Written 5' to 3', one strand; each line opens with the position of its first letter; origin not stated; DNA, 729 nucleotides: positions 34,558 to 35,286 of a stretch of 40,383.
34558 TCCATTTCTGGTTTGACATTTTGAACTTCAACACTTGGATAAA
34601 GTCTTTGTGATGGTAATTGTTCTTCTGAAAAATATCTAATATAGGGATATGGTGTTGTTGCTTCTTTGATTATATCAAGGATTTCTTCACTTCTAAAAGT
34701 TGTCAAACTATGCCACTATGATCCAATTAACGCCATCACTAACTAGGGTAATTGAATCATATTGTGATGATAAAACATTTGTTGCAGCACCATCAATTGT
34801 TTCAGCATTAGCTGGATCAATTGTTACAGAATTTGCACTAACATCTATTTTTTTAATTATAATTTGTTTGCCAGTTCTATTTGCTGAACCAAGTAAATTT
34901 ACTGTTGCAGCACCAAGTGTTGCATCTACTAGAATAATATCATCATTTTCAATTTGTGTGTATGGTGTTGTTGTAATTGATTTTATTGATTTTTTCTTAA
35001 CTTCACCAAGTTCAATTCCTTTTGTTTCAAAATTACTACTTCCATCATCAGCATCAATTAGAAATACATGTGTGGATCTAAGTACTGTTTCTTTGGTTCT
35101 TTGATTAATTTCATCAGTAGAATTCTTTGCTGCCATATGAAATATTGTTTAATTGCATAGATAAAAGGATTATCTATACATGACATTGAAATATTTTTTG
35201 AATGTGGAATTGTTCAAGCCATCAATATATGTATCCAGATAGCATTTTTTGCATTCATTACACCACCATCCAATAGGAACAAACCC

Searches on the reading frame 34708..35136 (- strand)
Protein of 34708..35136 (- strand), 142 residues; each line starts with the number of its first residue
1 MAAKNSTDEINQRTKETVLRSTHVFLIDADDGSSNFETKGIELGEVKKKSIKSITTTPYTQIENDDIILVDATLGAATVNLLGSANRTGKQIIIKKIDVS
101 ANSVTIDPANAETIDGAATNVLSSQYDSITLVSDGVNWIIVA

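Call 8: search_protein_families(library=pfam, proteins=[window:34708-35136:-], max_evalue=0.1)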
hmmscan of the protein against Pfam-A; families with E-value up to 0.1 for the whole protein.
window:34708-35136:- (142 aa): 2 families
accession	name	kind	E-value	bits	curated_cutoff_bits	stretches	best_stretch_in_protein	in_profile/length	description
PF25692.1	Phage_depo_C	-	9.9e-05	23.2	25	1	60-138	11-89/90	Phage depolymerase C-terminal beta sandwich domain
PF00717.28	Peptidase_S24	-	0.037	14.2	23.3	1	61-112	48-97/116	Peptidase S24-like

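Call 15: search_protein_families(library=phrogs, proteins=[window:34708-35136:-], max_evalue=0.01)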
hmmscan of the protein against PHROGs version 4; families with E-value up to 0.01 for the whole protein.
window:34708-35136:- (142 aa): 4 families
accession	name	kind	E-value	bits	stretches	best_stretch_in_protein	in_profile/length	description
phrog_37034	-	unknown function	1.6e-06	29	1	44-141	77-171/171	-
phrog_15797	-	unknown function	2.5e-06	28.8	1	60-141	19-98/102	-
phrog_20556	-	tail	4.2e-06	27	1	47-140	297-394/528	baseplate protein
phrog_8859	-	unknown function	0.0012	18.9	1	55-140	44-126/400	-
